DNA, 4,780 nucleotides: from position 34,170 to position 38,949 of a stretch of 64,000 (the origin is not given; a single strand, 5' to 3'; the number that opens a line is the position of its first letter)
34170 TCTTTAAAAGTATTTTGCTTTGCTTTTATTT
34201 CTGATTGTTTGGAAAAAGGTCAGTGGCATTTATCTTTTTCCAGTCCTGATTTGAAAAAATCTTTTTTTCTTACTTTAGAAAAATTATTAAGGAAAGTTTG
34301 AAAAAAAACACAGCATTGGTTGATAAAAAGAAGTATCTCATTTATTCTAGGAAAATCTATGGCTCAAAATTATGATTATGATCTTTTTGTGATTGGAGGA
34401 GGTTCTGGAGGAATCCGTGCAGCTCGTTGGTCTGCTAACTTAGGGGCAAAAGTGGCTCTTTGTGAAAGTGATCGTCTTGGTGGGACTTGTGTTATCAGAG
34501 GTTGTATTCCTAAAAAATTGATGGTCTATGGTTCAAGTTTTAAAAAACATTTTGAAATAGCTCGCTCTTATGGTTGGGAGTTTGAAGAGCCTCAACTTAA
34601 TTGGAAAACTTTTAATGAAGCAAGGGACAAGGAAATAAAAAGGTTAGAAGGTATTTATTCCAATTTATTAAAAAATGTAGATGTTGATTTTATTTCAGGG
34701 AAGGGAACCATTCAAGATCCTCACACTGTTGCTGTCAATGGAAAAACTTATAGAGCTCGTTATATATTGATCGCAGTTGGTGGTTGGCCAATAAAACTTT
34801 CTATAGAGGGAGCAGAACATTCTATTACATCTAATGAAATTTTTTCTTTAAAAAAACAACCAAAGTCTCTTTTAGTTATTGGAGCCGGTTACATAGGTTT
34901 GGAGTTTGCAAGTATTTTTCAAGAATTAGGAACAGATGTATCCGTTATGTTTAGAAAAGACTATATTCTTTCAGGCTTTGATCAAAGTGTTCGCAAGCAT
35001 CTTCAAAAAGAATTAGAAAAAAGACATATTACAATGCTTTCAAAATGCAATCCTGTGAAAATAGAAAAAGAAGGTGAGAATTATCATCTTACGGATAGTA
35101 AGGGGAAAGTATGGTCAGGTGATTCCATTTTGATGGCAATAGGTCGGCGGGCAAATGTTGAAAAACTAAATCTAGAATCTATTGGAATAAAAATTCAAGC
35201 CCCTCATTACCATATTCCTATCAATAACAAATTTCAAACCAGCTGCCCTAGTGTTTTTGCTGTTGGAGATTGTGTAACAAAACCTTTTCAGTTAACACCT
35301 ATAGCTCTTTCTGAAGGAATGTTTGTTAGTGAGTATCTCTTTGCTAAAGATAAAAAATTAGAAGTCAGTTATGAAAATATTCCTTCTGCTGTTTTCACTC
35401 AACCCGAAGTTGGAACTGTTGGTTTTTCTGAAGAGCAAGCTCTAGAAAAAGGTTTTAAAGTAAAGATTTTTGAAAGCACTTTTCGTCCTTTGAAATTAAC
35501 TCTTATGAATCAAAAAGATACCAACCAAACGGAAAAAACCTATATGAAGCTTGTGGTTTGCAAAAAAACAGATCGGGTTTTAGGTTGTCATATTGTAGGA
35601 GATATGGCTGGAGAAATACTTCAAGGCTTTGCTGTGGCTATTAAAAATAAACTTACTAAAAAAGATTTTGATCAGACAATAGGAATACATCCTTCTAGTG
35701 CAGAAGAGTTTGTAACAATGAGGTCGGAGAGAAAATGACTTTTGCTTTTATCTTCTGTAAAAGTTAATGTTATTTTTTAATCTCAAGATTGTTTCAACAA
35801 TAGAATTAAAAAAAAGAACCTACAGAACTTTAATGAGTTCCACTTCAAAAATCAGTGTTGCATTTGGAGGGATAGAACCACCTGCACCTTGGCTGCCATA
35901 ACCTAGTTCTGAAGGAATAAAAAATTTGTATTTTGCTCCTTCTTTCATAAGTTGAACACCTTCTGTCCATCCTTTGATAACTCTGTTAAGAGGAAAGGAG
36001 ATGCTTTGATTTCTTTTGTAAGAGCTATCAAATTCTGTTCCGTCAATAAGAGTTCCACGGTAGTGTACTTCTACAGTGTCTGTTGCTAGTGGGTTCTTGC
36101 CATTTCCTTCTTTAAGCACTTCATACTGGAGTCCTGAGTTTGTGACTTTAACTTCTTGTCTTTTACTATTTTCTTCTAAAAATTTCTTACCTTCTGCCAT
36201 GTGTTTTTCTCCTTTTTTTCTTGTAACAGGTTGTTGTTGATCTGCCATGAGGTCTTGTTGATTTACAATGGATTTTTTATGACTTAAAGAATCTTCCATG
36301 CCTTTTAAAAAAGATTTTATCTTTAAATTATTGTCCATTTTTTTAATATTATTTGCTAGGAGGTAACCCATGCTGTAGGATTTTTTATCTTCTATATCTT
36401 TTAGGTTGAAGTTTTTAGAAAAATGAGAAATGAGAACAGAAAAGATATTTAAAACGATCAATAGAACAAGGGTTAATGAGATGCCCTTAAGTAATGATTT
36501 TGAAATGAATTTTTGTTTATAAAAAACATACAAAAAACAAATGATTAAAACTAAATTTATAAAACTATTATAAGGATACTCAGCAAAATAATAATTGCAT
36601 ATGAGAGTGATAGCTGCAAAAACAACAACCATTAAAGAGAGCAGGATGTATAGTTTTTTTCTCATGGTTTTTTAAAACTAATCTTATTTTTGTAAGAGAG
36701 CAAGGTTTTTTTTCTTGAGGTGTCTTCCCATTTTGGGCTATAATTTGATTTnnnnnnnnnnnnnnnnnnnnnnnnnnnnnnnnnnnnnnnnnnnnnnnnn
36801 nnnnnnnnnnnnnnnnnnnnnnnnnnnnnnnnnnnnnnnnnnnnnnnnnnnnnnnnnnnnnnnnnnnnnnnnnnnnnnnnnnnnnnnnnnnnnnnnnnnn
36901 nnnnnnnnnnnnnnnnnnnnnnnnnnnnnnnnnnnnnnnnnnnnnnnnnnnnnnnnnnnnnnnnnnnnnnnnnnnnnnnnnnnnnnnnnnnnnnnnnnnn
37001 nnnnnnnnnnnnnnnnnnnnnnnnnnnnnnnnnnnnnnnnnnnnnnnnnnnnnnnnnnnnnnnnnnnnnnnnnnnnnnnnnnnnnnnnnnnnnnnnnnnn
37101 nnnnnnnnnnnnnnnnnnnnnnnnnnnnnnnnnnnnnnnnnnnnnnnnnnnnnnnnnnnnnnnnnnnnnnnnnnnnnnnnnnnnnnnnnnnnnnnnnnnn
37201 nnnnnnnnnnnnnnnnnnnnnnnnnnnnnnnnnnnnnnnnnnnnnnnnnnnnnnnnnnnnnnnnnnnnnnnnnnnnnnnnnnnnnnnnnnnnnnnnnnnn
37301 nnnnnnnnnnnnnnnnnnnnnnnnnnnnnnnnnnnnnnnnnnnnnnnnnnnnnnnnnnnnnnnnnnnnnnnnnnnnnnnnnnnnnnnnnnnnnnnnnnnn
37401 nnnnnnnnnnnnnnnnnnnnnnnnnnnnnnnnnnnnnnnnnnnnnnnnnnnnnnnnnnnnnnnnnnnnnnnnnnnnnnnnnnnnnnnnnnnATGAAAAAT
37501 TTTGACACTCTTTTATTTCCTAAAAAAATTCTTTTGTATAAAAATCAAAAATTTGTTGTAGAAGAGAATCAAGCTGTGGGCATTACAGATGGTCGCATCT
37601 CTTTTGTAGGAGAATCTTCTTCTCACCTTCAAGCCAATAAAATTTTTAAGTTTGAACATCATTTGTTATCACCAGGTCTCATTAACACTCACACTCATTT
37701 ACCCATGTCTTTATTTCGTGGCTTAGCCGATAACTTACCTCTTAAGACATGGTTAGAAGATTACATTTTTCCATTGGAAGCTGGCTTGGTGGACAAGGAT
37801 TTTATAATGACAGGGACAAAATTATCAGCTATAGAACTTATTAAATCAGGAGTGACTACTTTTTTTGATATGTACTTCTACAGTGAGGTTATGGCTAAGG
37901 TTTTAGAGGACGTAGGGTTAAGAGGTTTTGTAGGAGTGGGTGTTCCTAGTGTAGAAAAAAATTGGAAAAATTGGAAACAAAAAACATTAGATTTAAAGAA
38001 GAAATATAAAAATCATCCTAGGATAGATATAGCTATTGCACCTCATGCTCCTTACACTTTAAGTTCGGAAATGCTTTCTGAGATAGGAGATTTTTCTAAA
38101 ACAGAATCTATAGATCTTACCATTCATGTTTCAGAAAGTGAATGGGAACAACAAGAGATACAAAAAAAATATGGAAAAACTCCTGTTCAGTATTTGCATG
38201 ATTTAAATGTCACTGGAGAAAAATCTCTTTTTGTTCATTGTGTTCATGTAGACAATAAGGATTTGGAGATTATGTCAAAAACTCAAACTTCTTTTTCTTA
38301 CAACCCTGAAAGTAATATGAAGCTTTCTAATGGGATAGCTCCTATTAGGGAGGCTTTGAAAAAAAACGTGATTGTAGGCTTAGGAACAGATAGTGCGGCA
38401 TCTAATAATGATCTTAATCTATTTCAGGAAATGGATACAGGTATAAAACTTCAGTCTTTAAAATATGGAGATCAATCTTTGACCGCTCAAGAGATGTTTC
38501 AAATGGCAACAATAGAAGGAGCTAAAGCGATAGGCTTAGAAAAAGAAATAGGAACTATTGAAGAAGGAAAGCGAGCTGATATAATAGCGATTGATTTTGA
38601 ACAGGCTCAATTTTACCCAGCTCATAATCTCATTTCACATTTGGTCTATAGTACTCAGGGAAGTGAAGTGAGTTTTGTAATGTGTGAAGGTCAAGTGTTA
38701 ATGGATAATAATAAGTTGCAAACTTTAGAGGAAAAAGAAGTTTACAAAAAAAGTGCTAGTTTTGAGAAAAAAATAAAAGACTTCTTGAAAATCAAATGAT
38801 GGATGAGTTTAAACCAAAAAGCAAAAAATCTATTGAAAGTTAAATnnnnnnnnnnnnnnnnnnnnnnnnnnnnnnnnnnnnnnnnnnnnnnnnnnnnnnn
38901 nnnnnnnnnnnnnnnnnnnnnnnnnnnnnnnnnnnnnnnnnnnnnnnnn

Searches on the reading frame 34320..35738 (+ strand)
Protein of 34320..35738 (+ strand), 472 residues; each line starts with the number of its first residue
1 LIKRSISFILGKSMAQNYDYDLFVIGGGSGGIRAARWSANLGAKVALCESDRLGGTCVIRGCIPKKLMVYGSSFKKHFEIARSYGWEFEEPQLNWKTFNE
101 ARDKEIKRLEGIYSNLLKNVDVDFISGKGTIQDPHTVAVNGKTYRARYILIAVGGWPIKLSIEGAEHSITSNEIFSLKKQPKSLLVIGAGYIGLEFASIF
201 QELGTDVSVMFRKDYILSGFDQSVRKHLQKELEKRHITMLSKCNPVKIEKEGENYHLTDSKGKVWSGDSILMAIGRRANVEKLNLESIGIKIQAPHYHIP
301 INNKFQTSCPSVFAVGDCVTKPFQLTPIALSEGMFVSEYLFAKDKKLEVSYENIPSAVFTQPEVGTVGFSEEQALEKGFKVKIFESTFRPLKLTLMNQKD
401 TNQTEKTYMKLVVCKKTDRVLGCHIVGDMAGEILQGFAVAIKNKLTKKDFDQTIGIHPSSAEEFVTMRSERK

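Call 21: search_protein_families(library=ncbifam, max_evalue=1e-10, proteins=[window:34320-35738:+])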
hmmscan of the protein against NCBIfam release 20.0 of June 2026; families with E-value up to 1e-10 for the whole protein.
window:34320-35738:+ (472 aa): 37 families (the best 25 are shown)
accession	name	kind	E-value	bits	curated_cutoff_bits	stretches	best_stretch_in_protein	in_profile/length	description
NF004776.0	PRK06116.1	equivalog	3.7e-167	556.9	480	1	17-468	2-450/450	glutathione-disulfide reductase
TIGR01424.1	gluta_reduc_2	equivalog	4.9e-160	532.9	606.05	1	18-468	1-446/446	glutathione-disulfide reductase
TIGR01421.1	gluta_reduc_1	equivalog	3.3e-127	425.4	556.15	1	19-468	2-450/450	glutathione-disulfide reductase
TIGR01438.1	TGR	subfamily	6.8e-108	361.6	475.85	1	18-467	1-468/485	thioredoxin and glutathione reductase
TIGR01350.1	lipoamide_DH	equivalog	2.1e-106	356.4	408.8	1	20-463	2-446/461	dihydrolipoyl dehydrogenase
TIGR01423.1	trypano_reduc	equivalog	4.8e-88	295.8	738.1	1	19-469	3-472/486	trypanothione-disulfide reductase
TIGR02053.1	MerA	equivalog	4e-86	289.9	454.45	1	20-462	1-444/465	mercury(II) reductase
NF004945.0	PRK06292.2-3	equivalog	6.6e-84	282.4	494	1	20-464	4-445/457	dihydrolipoyl dehydrogenase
NF004991.0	PRK06370.1-3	subfamily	1.3e-76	258.3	620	1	19-463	35-479/509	FAD-containing oxidoreductase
NF004943.0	PRK06292.2-1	equivalog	8.9e-76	255.5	432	1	19-463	3-447/456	dihydrolipoyl dehydrogenase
NF004947.0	PRK06292.2-5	equivalog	7e-74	249.4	592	1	19-462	3-449/474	dihydrolipoyl dehydrogenase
NF005884.0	PRK07846.1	equivalog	6.1e-72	242.7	501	1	19-462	3-442/454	mycothione reductase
NF003585.0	PRK05249.1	equivalog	1.9e-71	241.1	465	1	15-462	2-448/464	Si-specific NAD(P)(+) transhydrogenase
NF041853.1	hythiocyan_redase_MerA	equivalog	1.2e-69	235.2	650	1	19-464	3-434/440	hypothiocyanous acid reductase MerA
NF004992.0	PRK06370.1-4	equivalog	3.1e-66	223.7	629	1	19-468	4-452/459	FAD-containing oxidoreductase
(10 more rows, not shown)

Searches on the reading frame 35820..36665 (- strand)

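Call 21: search_protein_families(library=ncbifam, max_evalue=1e-10, proteins=[window:35820-36665:-])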
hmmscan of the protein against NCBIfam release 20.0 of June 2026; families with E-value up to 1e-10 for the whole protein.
window:35820-36665:- (281 aa): 4 families
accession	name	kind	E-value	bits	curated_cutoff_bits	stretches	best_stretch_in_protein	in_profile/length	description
NF008602.0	PRK11570.1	subfamily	1.6e-48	165.4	198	1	89-281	7-206/206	FKBP-type peptidyl-prolyl cis-trans isomerase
NF008150.0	PRK10902.1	equivalog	2.2e-43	148.6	215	1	86-280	39-248/271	FKBP-type peptidyl-prolyl cis-trans isomerase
NF053689.1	BamJ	equivalog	1.4e-32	113.4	100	1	142-277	44-184/184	BamJ family beta-barrel-assembly machinery protein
NF053691.1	BamM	equivalog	3.7e-11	42.6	315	0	172-279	90-222/376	BamM family beta-barrel-assembly machinery protein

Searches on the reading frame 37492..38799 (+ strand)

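Call 21: search_protein_families(library=ncbifam, max_evalue=1e-10, proteins=[window:37492-38799:+])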
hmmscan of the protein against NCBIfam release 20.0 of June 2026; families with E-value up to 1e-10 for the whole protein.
window:37492-38799:+ (435 aa): 27 families (the best 25 are shown)
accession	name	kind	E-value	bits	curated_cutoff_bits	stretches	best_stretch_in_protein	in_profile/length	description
NF006549.0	PRK09045.1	equivalog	8.9e-126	420.1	540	1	2-430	6-441/444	TRZ/ATZ family hydrolase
NF004701.0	PRK06038.1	equivalog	9.7e-119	396.9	609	1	26-422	23-420/432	N-ethylammeline chlorohydrolase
NF006252.0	PRK08393.1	equivalog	1.2e-107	360.6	617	1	15-424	11-419/424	N-ethylammeline chlorohydrolase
NF005557.0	PRK07228.1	equivalog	5.8e-97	325.2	522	1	16-429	12-438/445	5'-deoxyadenosine deaminase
NF005211.0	PRK06687.1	equivalog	1.4e-77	261.3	703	1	17-412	12-417/419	TRZ/ATZ family protein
NF004995.0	PRK06380.1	subfamily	7.7e-77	259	567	1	27-418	22-413/418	metal-dependent hydrolase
NF006055.0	PRK08203.1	equivalog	3.4e-72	243.4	532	2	171-428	195-450/455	8-oxoguanine deaminase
NF012037.0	PRK15493.1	equivalog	2.6e-69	234.1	779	1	18-424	22-429/435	bifunctional S-methyl-5'-thioadenosine deaminase/S-adenosylhomocysteine deaminase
NF005540.0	PRK07203.1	equivalog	2.7e-59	201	444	1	14-428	9-438/444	putative aminohydrolase SsnA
TIGR02967.1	guan_deamin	equivalog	1.3e-58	198.9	375.4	1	23-372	3-365/401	guanine deaminase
NF009059.0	PRK12393.1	equivalog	3e-56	191.1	543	2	179-424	206-451/460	amidohydrolase family protein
TIGR03314.1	Se_ssnA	subfamily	3.4e-53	181.1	455.5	1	17-426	11-435/441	putative selenium metabolism protein SsnA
NF006679.0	PRK09228.1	subfamily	1.3e-47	162.5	351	1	17-373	22-391/433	guanine deaminase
NF006056.0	PRK08204.1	subfamily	3.2e-47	161.3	391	1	27-422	25-434/449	hypothetical protein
NF006681.0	PRK09229.1-2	equivalog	2.7e-43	148.3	362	1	157-413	179-434/451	formimidoylglutamate deiminase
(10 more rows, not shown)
